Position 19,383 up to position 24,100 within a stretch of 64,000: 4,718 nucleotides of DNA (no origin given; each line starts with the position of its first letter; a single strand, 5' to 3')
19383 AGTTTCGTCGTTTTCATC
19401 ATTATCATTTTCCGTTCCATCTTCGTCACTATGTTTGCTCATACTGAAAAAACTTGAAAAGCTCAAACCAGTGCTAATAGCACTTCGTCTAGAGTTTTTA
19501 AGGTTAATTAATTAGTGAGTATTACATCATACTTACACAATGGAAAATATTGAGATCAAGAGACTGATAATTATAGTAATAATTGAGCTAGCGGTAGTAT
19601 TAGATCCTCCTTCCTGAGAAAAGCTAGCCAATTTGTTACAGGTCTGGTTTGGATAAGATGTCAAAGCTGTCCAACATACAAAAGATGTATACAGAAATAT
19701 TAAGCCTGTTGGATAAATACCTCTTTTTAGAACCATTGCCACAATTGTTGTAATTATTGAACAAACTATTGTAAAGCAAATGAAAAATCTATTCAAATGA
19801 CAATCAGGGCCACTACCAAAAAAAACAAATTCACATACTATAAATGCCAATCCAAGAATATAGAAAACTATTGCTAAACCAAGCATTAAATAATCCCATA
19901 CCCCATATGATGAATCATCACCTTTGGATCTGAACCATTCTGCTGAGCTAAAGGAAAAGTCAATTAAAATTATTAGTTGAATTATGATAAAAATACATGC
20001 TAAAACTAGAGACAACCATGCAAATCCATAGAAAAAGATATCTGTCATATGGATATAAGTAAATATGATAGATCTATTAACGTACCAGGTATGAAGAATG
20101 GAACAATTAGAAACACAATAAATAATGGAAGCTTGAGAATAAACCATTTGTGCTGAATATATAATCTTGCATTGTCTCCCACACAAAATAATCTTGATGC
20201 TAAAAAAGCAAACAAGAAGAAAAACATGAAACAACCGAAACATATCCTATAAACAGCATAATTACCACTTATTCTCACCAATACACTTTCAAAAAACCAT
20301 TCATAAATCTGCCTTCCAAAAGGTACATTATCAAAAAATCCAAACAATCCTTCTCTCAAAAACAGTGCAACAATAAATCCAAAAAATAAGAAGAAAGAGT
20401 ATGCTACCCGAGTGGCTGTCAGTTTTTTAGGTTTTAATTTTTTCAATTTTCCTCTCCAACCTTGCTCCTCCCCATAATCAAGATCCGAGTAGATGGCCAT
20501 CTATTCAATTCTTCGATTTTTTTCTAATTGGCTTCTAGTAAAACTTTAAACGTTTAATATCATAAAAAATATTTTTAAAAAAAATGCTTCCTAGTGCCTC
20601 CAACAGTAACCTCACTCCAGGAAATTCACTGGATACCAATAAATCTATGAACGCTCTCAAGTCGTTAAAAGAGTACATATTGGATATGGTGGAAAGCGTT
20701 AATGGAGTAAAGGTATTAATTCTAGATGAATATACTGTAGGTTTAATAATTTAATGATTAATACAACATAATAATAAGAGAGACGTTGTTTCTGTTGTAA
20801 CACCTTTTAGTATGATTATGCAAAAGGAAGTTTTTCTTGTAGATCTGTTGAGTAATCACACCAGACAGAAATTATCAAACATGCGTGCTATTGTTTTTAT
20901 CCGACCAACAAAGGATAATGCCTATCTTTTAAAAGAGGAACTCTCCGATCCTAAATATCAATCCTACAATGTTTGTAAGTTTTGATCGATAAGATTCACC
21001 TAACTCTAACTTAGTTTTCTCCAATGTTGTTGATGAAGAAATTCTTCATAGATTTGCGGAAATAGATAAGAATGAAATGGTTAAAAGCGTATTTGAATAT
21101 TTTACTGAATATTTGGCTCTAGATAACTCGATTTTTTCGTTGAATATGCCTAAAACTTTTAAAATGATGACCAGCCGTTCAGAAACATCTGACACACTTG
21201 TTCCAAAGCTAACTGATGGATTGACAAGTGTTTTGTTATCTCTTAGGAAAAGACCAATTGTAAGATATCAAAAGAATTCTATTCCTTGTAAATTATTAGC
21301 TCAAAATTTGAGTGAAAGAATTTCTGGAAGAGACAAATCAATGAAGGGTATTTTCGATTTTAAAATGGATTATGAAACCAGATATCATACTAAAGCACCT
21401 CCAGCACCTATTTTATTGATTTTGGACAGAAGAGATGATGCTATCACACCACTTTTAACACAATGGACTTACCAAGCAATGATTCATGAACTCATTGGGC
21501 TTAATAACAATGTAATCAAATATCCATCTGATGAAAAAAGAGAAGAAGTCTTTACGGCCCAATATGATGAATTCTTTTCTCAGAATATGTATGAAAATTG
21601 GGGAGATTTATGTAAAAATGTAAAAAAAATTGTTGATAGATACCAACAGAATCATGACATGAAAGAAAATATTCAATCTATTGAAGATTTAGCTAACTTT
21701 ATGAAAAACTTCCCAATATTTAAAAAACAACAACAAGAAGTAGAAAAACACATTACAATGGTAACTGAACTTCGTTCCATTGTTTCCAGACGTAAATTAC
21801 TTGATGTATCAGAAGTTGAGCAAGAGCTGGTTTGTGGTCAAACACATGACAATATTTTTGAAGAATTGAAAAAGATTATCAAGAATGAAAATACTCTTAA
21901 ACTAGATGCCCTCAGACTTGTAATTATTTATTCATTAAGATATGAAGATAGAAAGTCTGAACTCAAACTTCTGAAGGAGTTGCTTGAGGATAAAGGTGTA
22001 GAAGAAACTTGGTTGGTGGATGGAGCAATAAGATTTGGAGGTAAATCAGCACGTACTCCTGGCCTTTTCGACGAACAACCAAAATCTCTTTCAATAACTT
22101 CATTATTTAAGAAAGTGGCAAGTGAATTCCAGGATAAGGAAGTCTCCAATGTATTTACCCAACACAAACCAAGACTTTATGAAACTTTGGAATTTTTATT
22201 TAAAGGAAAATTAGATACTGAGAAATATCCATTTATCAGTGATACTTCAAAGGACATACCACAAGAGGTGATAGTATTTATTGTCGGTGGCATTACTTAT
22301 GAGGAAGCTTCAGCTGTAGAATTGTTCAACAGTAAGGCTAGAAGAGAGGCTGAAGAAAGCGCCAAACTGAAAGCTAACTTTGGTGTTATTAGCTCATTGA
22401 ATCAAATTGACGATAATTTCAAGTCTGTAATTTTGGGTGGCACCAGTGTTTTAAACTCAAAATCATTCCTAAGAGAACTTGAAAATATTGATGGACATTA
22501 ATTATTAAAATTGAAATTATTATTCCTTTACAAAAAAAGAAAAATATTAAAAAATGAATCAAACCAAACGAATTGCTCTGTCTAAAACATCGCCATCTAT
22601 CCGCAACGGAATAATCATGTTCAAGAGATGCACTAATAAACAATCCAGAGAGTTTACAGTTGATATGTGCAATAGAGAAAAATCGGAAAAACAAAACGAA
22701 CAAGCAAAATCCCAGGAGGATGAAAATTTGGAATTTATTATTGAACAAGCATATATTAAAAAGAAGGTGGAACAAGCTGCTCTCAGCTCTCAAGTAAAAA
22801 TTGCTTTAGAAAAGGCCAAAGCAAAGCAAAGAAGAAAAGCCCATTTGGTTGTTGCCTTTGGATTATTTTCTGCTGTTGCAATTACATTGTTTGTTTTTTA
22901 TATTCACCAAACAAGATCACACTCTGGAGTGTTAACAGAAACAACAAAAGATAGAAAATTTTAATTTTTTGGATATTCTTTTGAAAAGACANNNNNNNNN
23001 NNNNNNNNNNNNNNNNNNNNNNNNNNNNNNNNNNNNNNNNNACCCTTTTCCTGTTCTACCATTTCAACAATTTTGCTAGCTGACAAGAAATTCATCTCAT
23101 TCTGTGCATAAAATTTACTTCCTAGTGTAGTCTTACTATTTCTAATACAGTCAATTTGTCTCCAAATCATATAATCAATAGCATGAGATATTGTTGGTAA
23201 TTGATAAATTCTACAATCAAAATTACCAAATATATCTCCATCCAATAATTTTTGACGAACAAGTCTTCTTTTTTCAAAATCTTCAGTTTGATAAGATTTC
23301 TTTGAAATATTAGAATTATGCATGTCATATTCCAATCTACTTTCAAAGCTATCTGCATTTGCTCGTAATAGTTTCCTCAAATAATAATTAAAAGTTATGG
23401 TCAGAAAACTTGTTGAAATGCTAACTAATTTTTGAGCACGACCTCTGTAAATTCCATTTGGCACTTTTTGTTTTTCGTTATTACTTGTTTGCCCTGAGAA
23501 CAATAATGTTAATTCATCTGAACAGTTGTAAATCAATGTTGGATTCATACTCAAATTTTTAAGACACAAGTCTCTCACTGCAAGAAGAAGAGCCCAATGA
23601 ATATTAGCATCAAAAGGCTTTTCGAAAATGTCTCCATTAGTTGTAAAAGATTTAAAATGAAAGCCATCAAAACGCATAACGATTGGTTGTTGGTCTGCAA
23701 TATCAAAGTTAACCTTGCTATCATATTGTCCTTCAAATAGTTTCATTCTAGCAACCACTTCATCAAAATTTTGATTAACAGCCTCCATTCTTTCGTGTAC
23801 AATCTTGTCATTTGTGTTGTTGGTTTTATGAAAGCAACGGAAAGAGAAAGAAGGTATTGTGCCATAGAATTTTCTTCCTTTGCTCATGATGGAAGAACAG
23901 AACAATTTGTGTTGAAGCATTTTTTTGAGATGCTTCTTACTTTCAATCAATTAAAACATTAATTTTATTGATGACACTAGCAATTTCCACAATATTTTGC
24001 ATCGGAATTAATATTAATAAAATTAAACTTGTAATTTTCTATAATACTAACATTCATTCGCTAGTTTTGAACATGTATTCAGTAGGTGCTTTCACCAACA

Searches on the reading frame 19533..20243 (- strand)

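Call 15: search_protein_families(library=pfam, proteins=[window:19533-20243:-], max_evalue=0.001)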
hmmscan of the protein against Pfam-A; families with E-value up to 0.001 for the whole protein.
window:19533-20243:- (236 aa): 1 family
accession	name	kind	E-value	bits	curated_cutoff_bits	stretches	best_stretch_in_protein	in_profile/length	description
PF03348.21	Serinc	-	1.1e-27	97.5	24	1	60-234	124-302/434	Serine incorporator (Serinc)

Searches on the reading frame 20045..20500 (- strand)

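Call 84: search_protein_families(library=pfam, proteins=[window:20045-20500:-], max_evalue=0.001)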
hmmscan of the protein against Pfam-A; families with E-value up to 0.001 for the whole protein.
window:20045-20500:- (151 aa): 1 family
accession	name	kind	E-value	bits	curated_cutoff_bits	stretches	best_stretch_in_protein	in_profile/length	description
PF03348.21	Serinc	-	6.9e-14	52.1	24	1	25-146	20-138/434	Serine incorporator (Serinc)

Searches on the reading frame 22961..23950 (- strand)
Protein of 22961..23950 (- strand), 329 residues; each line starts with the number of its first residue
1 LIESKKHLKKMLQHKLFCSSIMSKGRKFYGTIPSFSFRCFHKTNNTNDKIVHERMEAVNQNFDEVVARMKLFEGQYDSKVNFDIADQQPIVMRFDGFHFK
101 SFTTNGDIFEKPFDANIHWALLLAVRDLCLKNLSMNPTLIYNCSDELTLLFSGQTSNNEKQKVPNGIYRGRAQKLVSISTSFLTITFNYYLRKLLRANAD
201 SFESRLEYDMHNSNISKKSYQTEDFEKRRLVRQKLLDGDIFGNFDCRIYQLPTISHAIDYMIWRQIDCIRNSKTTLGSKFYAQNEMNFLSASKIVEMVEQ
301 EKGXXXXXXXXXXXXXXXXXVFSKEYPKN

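Call 15: search_protein_families(library=pfam, proteins=[window:22961-23950:-], max_evalue=0.001)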
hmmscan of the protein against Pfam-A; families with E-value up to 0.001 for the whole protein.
window:22961-23950:- (329 aa): 1 family
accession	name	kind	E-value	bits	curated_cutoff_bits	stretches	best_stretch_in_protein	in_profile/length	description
PF04446.17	Thg1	-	5.1e-24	85.1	29.2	1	68-208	3-113/130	tRNAHis guanylyltransferase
